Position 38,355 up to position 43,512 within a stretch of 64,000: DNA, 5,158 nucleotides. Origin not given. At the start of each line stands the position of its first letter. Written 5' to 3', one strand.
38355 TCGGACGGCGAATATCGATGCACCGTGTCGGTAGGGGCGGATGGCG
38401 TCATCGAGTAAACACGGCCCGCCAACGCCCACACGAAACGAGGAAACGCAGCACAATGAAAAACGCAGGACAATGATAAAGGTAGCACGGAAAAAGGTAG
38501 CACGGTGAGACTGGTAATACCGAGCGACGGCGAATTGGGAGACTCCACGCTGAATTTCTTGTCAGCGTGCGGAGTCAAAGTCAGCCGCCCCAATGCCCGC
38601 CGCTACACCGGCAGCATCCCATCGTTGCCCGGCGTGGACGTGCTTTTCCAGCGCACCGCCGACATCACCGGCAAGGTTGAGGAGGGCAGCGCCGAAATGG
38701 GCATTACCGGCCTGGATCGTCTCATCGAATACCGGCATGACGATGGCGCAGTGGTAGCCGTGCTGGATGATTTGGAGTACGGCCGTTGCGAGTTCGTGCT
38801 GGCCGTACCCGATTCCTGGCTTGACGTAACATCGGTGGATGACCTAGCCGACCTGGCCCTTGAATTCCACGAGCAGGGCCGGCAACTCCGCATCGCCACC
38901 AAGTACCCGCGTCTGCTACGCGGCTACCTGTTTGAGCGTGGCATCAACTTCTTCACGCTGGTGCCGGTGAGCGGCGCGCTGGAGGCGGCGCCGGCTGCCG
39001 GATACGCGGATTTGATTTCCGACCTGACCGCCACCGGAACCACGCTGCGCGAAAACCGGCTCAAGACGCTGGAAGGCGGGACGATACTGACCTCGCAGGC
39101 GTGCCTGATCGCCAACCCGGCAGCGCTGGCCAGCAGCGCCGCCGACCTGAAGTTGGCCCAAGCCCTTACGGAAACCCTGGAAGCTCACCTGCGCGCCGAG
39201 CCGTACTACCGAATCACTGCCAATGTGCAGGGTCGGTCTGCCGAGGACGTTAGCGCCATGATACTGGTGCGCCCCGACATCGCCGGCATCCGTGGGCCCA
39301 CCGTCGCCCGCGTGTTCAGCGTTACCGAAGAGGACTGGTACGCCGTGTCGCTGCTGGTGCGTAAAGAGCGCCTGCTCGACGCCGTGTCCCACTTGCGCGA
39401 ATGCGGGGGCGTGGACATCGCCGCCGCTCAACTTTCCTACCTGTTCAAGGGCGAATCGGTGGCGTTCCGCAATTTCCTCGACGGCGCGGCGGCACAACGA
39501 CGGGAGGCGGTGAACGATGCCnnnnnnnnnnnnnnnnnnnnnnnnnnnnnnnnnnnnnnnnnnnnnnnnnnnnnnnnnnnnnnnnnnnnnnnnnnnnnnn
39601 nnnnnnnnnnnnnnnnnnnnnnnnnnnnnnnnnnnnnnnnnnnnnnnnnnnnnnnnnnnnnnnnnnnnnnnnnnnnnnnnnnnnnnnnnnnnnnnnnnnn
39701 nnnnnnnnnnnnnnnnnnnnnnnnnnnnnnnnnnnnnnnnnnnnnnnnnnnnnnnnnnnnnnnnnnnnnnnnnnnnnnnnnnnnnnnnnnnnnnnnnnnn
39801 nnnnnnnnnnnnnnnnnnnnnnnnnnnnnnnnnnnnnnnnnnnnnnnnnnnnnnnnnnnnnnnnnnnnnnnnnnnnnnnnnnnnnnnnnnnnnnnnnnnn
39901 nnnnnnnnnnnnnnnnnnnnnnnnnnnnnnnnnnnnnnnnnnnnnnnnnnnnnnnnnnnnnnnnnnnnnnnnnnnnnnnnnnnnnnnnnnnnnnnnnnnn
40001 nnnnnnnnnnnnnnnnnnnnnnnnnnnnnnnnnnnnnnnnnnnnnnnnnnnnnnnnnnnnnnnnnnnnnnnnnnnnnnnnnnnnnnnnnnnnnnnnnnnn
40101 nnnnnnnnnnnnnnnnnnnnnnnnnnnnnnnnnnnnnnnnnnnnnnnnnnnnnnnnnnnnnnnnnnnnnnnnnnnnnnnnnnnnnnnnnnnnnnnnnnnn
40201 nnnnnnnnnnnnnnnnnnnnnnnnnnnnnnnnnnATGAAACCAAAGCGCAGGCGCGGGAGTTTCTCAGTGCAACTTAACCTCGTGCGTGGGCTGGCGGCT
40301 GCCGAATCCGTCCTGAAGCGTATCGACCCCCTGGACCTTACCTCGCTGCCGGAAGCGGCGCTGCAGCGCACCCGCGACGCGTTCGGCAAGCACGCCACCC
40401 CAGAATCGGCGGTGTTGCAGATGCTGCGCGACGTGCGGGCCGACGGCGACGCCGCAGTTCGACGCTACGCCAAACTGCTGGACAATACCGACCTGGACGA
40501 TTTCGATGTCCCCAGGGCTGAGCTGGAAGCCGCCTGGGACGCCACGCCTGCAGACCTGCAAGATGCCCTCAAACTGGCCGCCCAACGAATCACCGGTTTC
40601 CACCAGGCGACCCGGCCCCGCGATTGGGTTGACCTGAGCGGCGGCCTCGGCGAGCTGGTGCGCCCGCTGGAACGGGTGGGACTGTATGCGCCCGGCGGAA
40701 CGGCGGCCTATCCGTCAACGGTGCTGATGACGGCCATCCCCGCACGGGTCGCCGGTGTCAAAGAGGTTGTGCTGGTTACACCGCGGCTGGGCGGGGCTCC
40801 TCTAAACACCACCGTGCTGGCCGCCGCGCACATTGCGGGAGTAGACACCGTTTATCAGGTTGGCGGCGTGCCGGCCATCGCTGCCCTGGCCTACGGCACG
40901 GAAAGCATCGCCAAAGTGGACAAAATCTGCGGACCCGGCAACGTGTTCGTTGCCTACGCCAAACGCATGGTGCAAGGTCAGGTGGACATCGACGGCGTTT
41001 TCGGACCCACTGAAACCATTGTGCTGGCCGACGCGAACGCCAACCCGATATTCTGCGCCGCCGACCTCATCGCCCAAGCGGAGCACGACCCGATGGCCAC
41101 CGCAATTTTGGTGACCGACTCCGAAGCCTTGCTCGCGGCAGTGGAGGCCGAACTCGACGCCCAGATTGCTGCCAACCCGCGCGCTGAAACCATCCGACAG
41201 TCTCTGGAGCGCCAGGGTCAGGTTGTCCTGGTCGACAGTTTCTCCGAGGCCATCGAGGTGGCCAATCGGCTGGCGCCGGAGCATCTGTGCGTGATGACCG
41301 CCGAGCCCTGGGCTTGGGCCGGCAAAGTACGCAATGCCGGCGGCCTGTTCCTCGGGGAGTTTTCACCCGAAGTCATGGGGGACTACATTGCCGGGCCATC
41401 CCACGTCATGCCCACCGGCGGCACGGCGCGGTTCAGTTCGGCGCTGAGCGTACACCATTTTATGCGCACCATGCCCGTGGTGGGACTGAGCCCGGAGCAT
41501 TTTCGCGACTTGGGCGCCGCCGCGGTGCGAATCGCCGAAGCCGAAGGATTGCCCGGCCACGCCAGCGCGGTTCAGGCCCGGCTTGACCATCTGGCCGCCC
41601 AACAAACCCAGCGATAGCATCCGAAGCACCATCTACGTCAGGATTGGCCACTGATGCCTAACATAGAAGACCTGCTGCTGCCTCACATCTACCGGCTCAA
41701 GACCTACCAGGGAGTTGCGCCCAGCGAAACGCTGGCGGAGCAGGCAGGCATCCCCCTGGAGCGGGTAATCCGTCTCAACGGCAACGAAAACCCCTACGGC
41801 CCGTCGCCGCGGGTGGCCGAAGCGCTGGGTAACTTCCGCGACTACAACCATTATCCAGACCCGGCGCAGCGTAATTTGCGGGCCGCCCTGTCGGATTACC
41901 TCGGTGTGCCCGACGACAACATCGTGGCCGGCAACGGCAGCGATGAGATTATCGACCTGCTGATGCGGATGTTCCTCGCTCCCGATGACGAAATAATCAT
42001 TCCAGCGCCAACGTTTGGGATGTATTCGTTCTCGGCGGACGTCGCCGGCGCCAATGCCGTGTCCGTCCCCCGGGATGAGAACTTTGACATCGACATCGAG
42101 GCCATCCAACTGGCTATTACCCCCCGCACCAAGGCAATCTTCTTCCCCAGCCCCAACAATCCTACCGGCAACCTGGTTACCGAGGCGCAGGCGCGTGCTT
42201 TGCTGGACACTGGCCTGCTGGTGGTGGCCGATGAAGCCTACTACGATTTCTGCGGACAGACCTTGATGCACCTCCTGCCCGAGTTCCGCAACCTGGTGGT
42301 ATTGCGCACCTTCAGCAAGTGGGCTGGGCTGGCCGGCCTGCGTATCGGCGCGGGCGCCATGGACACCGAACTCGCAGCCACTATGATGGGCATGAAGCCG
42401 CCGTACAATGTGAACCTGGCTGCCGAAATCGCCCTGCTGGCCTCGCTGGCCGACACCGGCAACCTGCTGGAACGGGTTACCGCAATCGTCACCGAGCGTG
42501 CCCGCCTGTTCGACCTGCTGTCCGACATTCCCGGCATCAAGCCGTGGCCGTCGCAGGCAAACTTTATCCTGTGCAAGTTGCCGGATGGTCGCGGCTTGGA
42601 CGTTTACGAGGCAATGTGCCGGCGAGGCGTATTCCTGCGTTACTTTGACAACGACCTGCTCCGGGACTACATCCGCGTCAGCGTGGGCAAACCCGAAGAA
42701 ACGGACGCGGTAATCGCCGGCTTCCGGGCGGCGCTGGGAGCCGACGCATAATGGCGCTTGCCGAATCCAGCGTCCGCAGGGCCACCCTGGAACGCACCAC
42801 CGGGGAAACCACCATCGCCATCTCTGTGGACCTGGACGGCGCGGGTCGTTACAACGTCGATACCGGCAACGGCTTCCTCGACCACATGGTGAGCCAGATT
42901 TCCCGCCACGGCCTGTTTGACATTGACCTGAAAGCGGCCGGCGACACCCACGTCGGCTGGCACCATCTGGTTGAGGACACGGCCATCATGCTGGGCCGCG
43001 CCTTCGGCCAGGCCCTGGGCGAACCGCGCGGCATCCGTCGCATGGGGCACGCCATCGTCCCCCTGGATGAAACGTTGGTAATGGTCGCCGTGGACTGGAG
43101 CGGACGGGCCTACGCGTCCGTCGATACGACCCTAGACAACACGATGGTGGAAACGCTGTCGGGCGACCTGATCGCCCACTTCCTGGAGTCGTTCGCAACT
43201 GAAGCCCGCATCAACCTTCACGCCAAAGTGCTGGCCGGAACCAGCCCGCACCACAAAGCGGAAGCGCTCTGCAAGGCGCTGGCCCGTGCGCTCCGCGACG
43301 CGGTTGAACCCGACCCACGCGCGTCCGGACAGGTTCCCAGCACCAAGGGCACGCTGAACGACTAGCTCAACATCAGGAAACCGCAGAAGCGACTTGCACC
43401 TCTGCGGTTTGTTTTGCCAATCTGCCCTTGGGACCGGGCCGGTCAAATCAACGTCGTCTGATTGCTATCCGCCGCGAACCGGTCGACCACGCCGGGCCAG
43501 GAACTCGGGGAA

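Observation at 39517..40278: Zinc-phospholipase-C/P1-nuclease-like hydrolase translationally coupled inside the his operon: candidate missing histidinol-phosphate phosphatase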

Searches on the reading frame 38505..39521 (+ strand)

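Call 3: search_protein_families(library=pfam, proteins=[window:38505-39521:+], max_evalue=0.01)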
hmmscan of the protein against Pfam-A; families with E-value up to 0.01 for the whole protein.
window:38505-39521:+ (339 aa): 2 families
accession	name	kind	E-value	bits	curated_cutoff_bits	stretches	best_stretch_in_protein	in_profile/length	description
PF01634.23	HisG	-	4e-41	141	25.5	1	50-222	1-153/158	ATP phosphoribosyltransferase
PF08029.16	HisG_C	-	1.9e-10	41.1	23.5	1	231-310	1-71/73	HisG, C-terminal domain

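Call 4: search_protein_families(library=ncbifam, proteins=[window:38505-39521:+], max_evalue=0.01)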
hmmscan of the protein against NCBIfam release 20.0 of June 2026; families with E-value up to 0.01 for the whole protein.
window:38505-39521:+ (339 aa): 3 families
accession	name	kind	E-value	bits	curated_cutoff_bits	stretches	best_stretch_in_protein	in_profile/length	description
TIGR00070.1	hisG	equivalog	6.7e-54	182.5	75.75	1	1-203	1-183/183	ATP phosphoribosyltransferase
TIGR03455.1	HisG_C-term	equivalog_domain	1.6e-14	53.8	40.05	1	214-313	9-99/100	ATP phosphoribosyltransferase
TIGR04493.1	microcomp_PduM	equivalog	0.0069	16.3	50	0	70-127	51-107/153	PduM family microcompartment protein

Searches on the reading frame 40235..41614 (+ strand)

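Call 3: search_protein_families(library=pfam, proteins=[window:40235-41614:+], max_evalue=0.01)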
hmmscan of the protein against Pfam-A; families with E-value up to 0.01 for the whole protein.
window:40235-41614:+ (460 aa): 1 family
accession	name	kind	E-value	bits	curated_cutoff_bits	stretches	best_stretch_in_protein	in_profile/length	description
PF00815.25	Histidinol_dh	-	9e-153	509.6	27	1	56-450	11-411/411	Histidinol dehydrogenase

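Call 4: search_protein_families(library=ncbifam, proteins=[window:40235-41614:+], max_evalue=0.01)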
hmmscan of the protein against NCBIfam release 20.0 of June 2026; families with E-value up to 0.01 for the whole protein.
window:40235-41614:+ (460 aa): 2 families
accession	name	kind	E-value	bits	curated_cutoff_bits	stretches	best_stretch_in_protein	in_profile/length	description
TIGR00069.1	hisD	equivalog_domain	4.2e-149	497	243.8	1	60-449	1-393/393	histidinol dehydrogenase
NF010343.0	PRK13770.1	equivalog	1.3e-113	380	647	1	60-449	25-414/416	histidinol dehydrogenase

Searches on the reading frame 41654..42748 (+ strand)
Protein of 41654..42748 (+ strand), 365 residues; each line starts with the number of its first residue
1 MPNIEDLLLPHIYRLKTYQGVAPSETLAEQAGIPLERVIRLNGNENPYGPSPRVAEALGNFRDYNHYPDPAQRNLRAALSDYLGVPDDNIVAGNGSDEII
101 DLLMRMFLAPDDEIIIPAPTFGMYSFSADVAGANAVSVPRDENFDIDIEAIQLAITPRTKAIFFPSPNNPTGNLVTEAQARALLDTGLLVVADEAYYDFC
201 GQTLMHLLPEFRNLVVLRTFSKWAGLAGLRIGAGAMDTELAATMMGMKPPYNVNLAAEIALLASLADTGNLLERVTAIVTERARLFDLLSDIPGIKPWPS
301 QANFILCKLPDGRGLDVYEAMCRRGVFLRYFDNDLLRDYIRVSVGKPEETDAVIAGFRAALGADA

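Call 3: search_protein_families(library=pfam, proteins=[window:41654-42748:+], max_evalue=0.01)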
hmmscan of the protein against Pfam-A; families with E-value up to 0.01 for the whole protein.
window:41654-42748:+ (365 aa): 5 families
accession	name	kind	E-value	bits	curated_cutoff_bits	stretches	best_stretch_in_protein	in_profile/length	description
PF00155.27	Aminotran_1_2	-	1.1e-57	196.4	19.7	1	37-354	2-358/361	Aminotransferase class I and II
PF01041.23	DegT_DnrJ_EryC1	-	1.2e-08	35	19.8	1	72-163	26-117/360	DegT/DnrJ/EryC1/StrS aminotransferase family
PF01053.26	Cys_Met_Meta_PP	-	0.00036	19.6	27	1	63-195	45-175/381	Cys/Met metabolism PLP-dependent enzyme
PF00266.25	Aminotran_5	-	0.0013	18.3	21.5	1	73-195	46-177/371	Aminotransferase class-V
PF04864.19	Alliinase_C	-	0.0079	15.6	22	0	163-238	142-211/363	Allinase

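Call 4: search_protein_families(library=ncbifam, proteins=[window:41654-42748:+], max_evalue=0.01)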
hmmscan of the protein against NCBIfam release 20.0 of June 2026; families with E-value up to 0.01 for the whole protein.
window:41654-42748:+ (365 aa): 80 families (the best 25 are shown)
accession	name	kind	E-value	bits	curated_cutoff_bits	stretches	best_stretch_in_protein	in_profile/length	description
TIGR01141.1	hisC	equivalog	7.5e-97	324.3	276.55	1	11-358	3-347/349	histidinol-phosphate transaminase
NF002878.0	PRK03321.1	subfamily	3.3e-71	239.9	374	1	31-358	17-346/352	histidinol-phosphate transaminase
NF003496.0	PRK05166.1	equivalog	1.5e-67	228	540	1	5-361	7-370/373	histidinol-phosphate transaminase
NF002726.0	PRK02610.1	equivalog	3e-61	207.4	391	1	10-361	7-369/374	histidinol-phosphate transaminase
TIGR01140.1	L_thr_O3P_dcar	equivalog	2.6e-59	201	290.55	1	26-353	7-326/331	threonine-phosphate decarboxylase CobD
NF002877.0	PRK03317.1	equivalog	1.8e-56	191.5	409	1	36-358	31-364/374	histidinol-phosphate transaminase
NF006580.0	PRK09105.1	subfamily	3.3e-45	154.5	444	1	36-359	46-369/375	pyridoxal phosphate-dependent aminotransferase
NF006014.0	PRK08153.1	equivalog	4e-45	154.3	510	1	25-361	24-364/370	pyridoxal phosphate-dependent aminotransferase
NF051461.1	pyoverd_PtaA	equivalog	3.4e-35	121.4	500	1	37-357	35-356/359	pyoverdine biosynthesis transaminase PtaA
NF041364.1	GntC_guanitoxin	equivalog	3.3e-31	108.5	415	1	72-316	39-305/356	guanitoxin biosynthesis PLP-dependent (S)-gamma-hydroxy-L-arginine cyclodehydratase GntC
NF004870.0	PRK06225.1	equivalog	1.8e-29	102.6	351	1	37-350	29-362/380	pyridoxal phosphate-dependent aminotransferase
NF005915.1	PRK07908.1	equivalog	3.3e-27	95.7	360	1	60-355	37-329/332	Rv2231c family histidinol phosphate aminotransferase CobC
NF053748.1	bifunc_CobBC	exception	1.3e-26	93.3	950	1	60-355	505-794/797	bifunctional hydrogenobyrinic acid a,c-diamide synthase/histidinol phosphate aminotransferase CobBC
NF006225.0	PRK08354.1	equivalog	2.2e-25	89.7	288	1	45-358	23-313/318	putative aminotransferase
NF005305.0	PRK06836.1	equivalog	5.6e-25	88.4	376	1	85-241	96-265/396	pyridoxal phosphate-dependent aminotransferase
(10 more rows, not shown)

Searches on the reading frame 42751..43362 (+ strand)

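Call 3: search_protein_families(library=pfam, proteins=[window:42751-43362:+], max_evalue=0.01)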
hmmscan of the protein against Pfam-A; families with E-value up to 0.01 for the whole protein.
window:42751-43362:+ (204 aa): 1 family
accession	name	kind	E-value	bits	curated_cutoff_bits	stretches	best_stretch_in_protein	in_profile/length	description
PF00475.24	IGPD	-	1.3e-54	184.6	27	1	38-181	1-144/144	Imidazoleglycerol-phosphate dehydratase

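Call 4: search_protein_families(library=ncbifam, proteins=[window:42751-43362:+], max_evalue=0.01)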
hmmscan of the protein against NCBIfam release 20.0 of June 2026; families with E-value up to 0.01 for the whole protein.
window:42751-43362:+ (204 aa): 13 families
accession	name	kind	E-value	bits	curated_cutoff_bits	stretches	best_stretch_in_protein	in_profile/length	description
NF002116.0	PRK00951.2-6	equivalog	4.5e-75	251.9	269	1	8-202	3-197/197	imidazoleglycerol-phosphate dehydratase HisB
NF002111.0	PRK00951.2-1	equivalog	2.3e-71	239.4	231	1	8-202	3-194/194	imidazoleglycerol-phosphate dehydratase HisB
NF002109.0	PRK00951.1-5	equivalog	2e-69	233.3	278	1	8-202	2-196/196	imidazoleglycerol-phosphate dehydratase HisB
NF002110.2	PRK00951.1-6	equivalog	1.3e-67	227.4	266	1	9-202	1-199/199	imidazoleglycerol-phosphate dehydratase HisB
NF002106.0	PRK00951.1-1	equivalog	2.1e-65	220.1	283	1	8-202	3-197/197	imidazoleglycerol-phosphate dehydratase HisB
NF002108.0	PRK00951.1-3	equivalog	2.2e-63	213.7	328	1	5-203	6-204/205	imidazoleglycerol-phosphate dehydratase HisB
NF002115.0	PRK00951.2-5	equivalog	6.7e-60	202.2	289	1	8-202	2-195/195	imidazoleglycerol-phosphate dehydratase HisB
NF002112.0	PRK00951.2-2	equivalog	1.7e-57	194.3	315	1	9-202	2-194/194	imidazoleglycerol-phosphate dehydratase HisB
NF003937.0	PRK05446.1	equivalog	7.5e-57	192.9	443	1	7-202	165-355/355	bifunctional histidinol-phosphatase/imidazoleglycerol-phosphate dehydratase HisB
NF002107.0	PRK00951.1-2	equivalog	7.6e-57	192.1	267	1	9-202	2-194/194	imidazoleglycerol-phosphate dehydratase HisB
NF002114.0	PRK00951.2-4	equivalog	8.1e-57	191.9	189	1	12-202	3-190/190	imidazoleglycerol-phosphate dehydratase HisB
NF002113.0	PRK00951.2-3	equivalog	2.6e-48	164.4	288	1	10-201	3-189/190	imidazoleglycerol-phosphate dehydratase HisB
NF010121.0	PRK13598.1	equivalog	3.5e-42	144.3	295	1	9-201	3-192/193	imidazoleglycerol-phosphate dehydratase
